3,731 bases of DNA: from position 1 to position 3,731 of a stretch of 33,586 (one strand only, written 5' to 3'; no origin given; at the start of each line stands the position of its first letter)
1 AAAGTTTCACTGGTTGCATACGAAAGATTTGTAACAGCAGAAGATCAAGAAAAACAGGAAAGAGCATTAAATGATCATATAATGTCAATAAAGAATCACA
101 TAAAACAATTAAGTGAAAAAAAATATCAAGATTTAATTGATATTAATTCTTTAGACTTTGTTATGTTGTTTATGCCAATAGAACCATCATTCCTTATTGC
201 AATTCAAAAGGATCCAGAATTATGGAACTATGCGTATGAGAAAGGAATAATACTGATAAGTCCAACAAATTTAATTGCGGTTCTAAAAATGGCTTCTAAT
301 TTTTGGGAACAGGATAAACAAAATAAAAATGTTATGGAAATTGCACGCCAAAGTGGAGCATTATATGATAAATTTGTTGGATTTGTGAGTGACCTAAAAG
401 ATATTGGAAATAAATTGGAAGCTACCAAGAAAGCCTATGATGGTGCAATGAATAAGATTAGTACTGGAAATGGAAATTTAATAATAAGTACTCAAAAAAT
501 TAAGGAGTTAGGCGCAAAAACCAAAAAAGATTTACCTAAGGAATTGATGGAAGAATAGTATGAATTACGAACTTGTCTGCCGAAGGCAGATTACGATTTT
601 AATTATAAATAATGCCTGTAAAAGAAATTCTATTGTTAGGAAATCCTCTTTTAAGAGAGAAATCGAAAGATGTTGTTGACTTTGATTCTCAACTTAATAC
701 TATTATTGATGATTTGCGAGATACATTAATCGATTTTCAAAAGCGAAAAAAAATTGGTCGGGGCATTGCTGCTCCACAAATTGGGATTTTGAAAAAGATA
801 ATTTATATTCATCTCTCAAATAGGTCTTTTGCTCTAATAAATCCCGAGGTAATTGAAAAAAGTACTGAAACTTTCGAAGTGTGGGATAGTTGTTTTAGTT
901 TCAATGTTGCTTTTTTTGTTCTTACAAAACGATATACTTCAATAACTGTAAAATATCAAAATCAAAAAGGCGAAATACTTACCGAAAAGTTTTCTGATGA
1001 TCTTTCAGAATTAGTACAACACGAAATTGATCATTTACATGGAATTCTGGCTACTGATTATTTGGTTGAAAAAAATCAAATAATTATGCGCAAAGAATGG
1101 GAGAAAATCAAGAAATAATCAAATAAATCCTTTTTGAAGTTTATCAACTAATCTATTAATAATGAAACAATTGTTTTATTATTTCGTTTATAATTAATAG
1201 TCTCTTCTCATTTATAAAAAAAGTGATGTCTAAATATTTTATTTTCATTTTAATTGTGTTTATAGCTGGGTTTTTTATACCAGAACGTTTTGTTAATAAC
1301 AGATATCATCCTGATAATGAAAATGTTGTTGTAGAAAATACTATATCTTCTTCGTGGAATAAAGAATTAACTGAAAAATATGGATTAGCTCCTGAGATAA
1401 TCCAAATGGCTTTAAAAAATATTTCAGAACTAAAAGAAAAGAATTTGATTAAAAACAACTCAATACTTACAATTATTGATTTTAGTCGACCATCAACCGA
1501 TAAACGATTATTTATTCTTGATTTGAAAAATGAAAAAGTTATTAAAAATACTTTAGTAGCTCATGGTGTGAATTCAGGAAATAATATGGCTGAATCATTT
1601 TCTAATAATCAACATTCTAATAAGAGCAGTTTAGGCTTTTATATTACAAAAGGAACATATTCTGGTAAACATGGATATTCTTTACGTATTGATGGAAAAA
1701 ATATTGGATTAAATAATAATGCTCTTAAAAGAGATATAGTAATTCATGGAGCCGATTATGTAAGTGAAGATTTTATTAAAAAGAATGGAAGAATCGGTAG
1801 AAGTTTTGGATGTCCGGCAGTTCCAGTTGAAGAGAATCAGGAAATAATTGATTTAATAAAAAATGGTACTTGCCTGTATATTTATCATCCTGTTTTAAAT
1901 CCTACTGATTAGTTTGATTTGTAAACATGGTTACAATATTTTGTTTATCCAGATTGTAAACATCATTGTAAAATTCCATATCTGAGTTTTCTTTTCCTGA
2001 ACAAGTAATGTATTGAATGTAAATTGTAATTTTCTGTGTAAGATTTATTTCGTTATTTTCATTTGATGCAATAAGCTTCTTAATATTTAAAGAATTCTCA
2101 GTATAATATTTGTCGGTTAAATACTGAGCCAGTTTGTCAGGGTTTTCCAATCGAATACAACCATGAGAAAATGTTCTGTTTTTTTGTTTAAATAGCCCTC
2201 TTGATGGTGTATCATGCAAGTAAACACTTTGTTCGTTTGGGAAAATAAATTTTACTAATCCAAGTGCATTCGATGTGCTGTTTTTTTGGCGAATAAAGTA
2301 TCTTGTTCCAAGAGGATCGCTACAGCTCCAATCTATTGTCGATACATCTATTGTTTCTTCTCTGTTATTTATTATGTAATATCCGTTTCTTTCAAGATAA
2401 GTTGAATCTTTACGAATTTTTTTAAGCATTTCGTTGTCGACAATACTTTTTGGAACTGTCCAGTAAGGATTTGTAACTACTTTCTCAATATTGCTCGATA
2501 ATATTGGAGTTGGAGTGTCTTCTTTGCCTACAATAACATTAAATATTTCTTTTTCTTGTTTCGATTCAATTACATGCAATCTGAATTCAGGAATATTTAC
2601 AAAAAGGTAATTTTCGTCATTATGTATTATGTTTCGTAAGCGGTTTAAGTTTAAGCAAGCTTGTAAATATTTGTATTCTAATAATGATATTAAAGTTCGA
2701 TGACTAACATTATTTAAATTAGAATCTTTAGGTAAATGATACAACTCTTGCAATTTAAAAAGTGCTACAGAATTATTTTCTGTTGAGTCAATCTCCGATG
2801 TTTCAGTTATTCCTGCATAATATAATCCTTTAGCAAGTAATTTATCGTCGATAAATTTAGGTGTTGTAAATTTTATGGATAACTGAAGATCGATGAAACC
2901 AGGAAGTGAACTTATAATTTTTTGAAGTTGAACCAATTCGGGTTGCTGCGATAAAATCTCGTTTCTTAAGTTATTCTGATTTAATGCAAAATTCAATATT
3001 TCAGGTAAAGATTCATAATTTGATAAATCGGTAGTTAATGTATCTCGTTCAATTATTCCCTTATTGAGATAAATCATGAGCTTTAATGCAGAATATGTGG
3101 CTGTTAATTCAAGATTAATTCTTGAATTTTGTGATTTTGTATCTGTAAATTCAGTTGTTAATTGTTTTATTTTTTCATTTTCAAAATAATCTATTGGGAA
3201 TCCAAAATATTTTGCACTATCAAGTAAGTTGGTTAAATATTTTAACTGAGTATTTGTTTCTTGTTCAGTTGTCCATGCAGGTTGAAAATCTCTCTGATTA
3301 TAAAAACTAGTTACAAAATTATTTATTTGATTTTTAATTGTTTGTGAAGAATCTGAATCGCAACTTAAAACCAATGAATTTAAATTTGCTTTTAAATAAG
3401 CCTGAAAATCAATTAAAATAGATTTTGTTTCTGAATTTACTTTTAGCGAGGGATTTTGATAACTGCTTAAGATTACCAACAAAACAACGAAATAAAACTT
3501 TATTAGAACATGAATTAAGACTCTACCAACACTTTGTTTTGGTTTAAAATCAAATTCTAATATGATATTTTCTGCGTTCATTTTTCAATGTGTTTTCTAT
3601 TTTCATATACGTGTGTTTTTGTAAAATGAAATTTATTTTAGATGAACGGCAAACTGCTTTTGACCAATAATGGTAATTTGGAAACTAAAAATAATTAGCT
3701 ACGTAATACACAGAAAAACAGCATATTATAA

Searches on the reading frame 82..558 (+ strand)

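Call 66: search_protein_families(library=pfam, proteins=[window:82-558:+], max_evalue=0.001)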
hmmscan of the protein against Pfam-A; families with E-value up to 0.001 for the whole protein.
window:82-558:+ (158 aa): 1 family
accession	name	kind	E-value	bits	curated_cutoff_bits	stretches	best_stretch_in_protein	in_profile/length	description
PF02646.22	RmuC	-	7.5e-49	166.8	26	1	2-149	149-290/291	RmuC family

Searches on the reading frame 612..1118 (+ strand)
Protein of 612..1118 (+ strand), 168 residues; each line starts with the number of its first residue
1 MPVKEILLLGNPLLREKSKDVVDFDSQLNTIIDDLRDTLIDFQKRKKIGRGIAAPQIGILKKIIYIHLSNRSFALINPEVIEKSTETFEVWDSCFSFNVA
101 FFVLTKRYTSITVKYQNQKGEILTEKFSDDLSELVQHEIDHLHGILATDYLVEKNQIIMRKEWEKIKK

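Call 66: search_protein_families(library=pfam, proteins=[window:612-1118:+], max_evalue=0.001)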
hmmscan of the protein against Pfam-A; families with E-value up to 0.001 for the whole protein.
window:612-1118:+ (168 aa): 1 family
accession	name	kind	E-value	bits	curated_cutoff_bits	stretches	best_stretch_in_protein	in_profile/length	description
PF01327.26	Pep_deformylase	-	2.7e-38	131.5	22.8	1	3-154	1-153/156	Polypeptide deformylase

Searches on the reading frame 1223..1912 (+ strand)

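Call 66: search_protein_families(library=pfam, proteins=[window:1223-1912:+], max_evalue=0.001)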
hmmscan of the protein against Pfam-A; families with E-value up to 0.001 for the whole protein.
window:1223-1912:+ (229 aa): 2 families
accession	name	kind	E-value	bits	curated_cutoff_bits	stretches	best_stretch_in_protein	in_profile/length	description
PF13645.11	YkuD_2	-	3.2e-67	225.6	27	1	54-221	4-169/169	L,D-transpeptidase catalytic domain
PF03734.19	YkuD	-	0.00016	22.7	23.4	1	94-220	11-146/146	L,D-transpeptidase catalytic domain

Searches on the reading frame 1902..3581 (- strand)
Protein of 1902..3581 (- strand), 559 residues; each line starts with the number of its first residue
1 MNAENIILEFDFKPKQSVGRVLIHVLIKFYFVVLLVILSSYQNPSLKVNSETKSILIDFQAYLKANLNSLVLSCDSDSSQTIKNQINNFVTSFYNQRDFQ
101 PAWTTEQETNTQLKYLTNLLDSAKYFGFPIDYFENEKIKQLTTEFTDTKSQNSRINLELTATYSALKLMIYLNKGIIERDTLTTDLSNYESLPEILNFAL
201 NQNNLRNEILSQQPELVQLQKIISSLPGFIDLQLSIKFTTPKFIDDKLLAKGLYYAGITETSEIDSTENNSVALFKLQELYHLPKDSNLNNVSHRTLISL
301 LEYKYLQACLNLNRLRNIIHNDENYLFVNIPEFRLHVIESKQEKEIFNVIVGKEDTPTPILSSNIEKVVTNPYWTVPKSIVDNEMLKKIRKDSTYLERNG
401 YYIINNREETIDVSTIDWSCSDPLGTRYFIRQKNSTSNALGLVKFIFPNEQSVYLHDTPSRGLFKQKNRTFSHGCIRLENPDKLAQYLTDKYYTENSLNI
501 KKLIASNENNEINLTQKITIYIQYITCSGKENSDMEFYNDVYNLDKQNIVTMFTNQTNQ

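Call 66: search_protein_families(library=pfam, proteins=[window:1902-3581:-], max_evalue=0.001)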
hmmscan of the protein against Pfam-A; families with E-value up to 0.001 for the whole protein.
window:1902-3581:- (559 aa): 2 families
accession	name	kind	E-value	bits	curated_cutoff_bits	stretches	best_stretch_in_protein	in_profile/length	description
PF03734.19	YkuD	-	7.1e-25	88.7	23.4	1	324-490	2-140/146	L,D-transpeptidase catalytic domain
PF20142.4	Scaffold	-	3.1e-15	57.6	24.6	1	90-218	3-131/139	Scaffold domain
